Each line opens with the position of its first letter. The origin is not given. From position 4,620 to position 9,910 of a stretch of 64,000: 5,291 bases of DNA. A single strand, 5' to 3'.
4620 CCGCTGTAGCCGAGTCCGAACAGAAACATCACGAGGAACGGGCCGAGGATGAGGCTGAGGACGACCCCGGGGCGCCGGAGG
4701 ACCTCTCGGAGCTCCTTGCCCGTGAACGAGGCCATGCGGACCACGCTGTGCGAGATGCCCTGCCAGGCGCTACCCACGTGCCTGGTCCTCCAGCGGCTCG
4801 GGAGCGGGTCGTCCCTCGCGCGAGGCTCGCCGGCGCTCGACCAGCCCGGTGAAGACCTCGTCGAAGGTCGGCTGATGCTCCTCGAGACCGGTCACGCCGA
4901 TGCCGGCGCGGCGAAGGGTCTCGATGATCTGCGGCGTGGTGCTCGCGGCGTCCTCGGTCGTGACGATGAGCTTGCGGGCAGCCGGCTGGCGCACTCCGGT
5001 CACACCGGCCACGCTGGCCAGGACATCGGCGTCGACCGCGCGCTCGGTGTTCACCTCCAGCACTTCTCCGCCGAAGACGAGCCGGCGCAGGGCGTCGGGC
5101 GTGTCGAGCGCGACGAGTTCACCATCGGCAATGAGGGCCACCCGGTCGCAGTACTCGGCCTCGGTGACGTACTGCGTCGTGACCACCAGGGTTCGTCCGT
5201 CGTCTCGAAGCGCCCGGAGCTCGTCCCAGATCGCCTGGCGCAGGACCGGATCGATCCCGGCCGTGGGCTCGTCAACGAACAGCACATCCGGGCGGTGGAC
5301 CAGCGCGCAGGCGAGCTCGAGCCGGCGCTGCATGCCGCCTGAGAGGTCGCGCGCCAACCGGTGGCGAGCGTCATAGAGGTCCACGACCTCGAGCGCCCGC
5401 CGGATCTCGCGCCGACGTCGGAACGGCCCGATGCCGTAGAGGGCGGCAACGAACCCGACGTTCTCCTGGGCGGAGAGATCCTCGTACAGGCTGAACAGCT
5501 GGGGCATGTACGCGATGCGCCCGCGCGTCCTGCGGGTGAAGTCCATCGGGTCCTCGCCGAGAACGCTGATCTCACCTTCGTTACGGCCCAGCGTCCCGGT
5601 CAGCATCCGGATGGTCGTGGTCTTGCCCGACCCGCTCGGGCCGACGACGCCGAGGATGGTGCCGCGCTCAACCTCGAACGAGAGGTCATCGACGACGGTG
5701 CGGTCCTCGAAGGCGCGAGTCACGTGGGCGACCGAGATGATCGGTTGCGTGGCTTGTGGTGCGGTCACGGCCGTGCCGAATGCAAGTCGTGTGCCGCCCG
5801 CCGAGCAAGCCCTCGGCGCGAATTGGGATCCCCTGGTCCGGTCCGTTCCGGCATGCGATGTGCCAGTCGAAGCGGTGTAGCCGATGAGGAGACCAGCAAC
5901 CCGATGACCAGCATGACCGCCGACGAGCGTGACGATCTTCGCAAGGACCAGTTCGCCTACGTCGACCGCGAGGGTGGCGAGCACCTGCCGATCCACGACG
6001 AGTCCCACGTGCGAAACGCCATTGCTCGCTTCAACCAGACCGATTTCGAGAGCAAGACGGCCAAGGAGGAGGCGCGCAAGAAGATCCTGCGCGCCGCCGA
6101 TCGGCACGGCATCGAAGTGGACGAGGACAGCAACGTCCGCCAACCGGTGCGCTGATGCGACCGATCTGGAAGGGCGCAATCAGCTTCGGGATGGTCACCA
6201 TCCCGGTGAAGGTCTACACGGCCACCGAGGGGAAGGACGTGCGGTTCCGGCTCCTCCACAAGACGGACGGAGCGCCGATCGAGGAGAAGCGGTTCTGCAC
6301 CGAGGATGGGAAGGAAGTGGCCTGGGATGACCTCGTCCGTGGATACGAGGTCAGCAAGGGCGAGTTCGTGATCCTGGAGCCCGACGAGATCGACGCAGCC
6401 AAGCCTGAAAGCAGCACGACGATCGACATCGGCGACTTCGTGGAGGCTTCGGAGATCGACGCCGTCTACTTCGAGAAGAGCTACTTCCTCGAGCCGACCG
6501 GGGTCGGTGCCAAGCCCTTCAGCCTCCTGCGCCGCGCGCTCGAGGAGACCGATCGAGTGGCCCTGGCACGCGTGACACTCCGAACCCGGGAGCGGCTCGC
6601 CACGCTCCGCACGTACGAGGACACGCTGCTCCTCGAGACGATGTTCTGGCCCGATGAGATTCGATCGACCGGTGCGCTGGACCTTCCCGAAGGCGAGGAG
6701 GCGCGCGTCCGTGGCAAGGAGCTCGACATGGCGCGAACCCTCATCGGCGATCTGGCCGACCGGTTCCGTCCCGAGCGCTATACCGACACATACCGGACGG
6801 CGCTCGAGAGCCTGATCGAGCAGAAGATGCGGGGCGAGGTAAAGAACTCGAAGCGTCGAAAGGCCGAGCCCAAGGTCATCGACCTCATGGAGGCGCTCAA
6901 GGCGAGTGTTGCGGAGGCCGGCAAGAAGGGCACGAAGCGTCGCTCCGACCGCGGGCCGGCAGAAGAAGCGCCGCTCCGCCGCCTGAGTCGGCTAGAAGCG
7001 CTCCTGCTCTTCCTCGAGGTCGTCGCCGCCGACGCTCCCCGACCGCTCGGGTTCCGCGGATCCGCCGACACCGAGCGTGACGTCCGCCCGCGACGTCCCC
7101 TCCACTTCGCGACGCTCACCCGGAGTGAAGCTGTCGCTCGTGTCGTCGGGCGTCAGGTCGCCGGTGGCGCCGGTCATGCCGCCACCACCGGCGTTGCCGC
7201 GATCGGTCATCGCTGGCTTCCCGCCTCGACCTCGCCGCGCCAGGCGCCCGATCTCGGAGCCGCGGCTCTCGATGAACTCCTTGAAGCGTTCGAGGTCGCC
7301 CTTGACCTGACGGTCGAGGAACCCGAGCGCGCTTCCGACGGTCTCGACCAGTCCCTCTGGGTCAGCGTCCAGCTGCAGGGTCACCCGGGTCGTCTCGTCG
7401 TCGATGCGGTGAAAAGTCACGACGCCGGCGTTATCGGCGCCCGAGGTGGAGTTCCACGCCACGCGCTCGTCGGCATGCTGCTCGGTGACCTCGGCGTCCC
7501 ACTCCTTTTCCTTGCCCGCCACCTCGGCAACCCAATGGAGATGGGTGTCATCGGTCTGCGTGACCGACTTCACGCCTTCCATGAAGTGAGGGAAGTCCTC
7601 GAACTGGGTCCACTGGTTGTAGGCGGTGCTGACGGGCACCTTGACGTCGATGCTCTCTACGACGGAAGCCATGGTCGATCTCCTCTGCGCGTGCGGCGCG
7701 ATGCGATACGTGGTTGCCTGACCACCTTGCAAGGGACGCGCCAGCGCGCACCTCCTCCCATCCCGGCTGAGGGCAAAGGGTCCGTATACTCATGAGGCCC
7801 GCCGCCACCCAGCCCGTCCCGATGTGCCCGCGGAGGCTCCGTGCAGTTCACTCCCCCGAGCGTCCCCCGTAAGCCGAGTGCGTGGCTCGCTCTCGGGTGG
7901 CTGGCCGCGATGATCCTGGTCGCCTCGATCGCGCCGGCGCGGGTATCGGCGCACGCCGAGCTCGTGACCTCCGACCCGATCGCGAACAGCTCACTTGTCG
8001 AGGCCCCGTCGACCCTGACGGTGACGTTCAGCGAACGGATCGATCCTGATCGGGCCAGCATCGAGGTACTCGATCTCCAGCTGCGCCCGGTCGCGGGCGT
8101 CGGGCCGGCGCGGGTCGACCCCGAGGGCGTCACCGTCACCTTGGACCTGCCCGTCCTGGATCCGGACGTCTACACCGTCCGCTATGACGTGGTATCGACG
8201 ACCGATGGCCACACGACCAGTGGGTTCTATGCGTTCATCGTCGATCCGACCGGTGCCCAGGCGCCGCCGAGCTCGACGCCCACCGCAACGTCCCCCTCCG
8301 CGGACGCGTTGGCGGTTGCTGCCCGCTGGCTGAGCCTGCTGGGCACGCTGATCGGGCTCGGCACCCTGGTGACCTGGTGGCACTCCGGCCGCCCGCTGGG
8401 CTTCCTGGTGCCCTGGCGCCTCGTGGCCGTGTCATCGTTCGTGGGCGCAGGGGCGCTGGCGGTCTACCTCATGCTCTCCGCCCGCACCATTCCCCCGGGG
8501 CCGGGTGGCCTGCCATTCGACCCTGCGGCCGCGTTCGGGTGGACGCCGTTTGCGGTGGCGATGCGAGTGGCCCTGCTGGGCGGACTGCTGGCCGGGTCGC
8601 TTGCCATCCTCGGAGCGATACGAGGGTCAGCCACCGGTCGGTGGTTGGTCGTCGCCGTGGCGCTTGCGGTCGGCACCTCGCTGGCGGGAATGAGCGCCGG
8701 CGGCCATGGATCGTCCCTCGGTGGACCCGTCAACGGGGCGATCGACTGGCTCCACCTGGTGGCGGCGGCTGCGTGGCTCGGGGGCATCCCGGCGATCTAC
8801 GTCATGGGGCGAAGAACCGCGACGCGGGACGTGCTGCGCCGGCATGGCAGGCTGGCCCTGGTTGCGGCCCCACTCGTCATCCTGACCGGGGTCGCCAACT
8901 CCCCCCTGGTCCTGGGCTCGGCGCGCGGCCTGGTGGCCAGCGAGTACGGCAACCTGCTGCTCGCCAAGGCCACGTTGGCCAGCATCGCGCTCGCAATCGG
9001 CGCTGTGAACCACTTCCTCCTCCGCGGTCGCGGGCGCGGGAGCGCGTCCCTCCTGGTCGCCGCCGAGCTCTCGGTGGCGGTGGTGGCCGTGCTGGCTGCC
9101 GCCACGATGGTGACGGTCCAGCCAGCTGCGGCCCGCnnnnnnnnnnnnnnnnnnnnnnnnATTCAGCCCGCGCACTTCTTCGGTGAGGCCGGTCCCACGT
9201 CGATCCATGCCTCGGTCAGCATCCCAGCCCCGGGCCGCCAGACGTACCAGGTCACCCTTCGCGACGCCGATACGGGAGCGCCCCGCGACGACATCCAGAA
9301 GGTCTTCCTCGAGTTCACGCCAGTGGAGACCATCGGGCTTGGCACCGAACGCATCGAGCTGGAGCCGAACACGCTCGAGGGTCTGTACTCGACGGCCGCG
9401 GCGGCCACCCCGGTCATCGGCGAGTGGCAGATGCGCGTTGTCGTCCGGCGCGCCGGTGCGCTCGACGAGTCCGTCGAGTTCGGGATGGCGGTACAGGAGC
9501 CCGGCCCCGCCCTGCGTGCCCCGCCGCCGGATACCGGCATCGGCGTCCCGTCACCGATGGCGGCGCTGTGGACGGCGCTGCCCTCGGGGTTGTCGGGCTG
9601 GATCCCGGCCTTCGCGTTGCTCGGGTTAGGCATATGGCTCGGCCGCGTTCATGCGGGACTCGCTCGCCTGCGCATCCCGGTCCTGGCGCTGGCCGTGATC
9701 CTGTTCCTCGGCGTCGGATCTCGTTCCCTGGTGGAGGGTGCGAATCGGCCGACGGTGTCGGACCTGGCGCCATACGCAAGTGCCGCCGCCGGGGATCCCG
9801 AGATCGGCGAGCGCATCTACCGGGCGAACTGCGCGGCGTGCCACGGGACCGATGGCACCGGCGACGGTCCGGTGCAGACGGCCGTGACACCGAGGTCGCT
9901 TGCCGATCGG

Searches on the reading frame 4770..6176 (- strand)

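Call 88: search_protein_families(library=pfam, proteins=[window:4770-6176:-], max_evalue=0.001)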
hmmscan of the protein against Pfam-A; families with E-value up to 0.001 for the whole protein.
window:4770-6176:- (468 aa): 4 families
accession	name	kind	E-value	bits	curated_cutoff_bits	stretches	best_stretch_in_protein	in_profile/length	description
PF00005.33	ABC_tran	-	5.4e-31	108.5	25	1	163-306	2-137/137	ABC transporter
PF13304.12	AAA_21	-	7e-10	39.9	27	1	269-335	229-298/304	AAA domain, putative AbiEii toxin, Type IV TA system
PF13732.12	DrrA1-3_C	-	5e-06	27.6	27.4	1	361-443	4-78/81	ATP-binding protein DrrA1-3-like, C-terminal domain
PF13401.12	AAA_22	-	4.1e-05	24.3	27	1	172-325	5-109/130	AAA domain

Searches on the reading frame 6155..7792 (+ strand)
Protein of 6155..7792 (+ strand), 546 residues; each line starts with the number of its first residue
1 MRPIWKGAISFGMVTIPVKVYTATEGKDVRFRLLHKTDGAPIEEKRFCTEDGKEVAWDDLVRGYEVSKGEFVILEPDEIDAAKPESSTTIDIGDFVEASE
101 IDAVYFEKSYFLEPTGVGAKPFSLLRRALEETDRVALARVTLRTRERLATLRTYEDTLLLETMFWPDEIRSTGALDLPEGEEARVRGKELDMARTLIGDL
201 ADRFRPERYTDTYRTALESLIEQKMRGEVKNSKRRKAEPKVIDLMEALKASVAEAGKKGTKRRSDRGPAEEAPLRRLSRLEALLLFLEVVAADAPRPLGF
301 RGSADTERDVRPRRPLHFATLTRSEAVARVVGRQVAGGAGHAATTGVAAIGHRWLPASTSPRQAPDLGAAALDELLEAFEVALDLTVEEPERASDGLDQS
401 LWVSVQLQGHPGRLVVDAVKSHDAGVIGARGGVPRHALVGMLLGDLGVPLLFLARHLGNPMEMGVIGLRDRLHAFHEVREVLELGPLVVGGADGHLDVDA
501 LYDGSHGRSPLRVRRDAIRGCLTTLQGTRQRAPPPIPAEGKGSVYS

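Call 88: search_protein_families(library=pfam, proteins=[window:6155-7792:+], max_evalue=0.001)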
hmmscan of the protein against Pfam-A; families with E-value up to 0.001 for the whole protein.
window:6155-7792:+ (546 aa): 1 family
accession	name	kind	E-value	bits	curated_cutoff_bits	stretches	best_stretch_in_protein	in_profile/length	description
PF02735.22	Ku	-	1.2e-50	172.5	25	1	10-192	1-190/190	Ku70/Ku80 beta-barrel domain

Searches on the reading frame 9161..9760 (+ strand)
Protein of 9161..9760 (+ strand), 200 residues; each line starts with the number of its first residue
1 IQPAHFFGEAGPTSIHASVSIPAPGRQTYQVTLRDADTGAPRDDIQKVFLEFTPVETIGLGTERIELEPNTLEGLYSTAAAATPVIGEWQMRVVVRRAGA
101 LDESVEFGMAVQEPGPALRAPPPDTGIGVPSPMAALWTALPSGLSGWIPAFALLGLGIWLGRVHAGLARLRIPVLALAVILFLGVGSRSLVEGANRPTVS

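Call 88: search_protein_families(library=pfam, proteins=[window:9161-9760:+], max_evalue=0.001)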
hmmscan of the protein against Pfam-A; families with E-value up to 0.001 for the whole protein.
window:9161-9760:+ (200 aa): 0 families
